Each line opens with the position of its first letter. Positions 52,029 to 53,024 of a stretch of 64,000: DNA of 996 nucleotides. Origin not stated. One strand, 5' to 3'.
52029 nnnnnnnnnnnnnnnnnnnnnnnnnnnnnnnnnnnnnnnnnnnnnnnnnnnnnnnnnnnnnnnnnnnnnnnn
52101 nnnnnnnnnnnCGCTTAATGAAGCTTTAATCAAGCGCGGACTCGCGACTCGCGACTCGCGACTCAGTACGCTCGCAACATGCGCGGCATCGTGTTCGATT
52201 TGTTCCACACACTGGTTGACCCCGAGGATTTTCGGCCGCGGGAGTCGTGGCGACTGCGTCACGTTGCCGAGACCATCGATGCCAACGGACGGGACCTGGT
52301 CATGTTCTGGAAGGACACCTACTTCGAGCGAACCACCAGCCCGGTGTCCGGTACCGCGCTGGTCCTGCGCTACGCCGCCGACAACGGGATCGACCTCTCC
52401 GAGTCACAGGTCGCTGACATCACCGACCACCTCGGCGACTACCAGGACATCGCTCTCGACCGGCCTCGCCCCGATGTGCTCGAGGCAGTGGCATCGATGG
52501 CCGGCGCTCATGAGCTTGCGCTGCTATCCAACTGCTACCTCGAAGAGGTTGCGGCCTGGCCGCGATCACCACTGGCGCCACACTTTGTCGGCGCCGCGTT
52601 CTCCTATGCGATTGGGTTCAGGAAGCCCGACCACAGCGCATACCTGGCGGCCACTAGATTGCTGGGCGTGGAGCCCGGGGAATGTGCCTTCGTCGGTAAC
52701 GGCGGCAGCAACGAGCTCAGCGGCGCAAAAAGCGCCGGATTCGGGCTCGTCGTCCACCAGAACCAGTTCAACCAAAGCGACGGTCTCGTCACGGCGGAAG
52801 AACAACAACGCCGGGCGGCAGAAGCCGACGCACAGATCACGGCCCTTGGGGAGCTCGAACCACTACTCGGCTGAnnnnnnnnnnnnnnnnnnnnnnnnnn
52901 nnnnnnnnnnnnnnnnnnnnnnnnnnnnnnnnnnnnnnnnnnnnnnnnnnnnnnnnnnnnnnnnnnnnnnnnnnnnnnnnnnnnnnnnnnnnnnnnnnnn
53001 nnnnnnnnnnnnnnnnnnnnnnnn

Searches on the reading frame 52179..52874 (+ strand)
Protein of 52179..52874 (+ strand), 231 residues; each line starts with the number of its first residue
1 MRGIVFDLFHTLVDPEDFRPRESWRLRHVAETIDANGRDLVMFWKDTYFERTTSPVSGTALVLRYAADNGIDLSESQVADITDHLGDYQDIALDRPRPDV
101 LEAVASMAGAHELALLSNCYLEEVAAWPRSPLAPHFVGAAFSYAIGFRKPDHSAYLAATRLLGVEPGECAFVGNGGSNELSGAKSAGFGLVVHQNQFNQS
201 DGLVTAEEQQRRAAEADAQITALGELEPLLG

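Call 24: find_encoding_contigs(protein=window:52179-52874:+, flank=10000, max_places=8)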
Protein window:52179-52874:+ (231 aa): 9 contigs read that carry it; 7 places shown.
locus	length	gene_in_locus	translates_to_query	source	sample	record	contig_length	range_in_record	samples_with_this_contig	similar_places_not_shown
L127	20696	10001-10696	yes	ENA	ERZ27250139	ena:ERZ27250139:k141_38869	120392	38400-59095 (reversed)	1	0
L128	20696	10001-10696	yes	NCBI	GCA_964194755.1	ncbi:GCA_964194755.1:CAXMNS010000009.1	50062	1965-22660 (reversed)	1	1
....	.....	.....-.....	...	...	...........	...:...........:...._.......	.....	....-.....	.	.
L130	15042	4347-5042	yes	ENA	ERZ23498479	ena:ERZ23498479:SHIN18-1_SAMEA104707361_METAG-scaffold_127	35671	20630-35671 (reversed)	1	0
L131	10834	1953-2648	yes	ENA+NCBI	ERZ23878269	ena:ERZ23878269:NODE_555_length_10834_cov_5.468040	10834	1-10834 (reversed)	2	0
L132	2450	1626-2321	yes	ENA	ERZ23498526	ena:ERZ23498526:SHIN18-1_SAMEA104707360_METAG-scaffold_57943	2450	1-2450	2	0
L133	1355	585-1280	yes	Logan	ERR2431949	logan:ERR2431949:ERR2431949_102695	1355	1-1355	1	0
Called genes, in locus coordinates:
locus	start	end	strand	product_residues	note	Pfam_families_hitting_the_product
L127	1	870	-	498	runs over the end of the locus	PF00364:Biotin_lipoyl, PF02817:E3_binding, PF00198:2-oxoacid_dh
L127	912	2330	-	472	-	PF00890:FAD_binding_2 (weak), PF01134:GIDA (faint), PF01266:DAO (faint), PF07992:Pyr_redox_2, PF12831:FAD_oxidored, PF13738:Pyr_redox_3, PF00070:Pyr_redox, PF02852:Pyr_redox_dim, +2 more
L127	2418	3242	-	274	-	PF04909:Amidohydro_2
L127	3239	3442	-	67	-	-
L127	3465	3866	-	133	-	-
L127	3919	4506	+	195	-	PF02600:DsbB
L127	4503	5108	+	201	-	PF08534:Redoxin, PF13098:Thioredoxin_2 (weak)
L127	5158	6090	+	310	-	PF00296:Bac_luciferase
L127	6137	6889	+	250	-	PF00005:ABC_tran, PF02463:SMC_N (faint)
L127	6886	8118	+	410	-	PF00266:Aminotran_5, PF01053:Cys_Met_Meta_PP (weak), PF00155:Aminotran_1_2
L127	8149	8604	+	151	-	PF01592:NifU_N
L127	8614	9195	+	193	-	PF00857:Isochorismatase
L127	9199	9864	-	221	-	PF21827:New_glue (weak)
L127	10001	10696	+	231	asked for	PF00702:Hydrolase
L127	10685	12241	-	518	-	PF17767:NAPRTase_N, PF17956:NAPRTase_C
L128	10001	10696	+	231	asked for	PF00702:Hydrolase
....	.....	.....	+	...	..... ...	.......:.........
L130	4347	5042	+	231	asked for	PF00702:Hydrolase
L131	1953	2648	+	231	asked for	PF00702:Hydrolase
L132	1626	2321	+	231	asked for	PF00702:Hydrolase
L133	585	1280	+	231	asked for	PF00702:Hydrolase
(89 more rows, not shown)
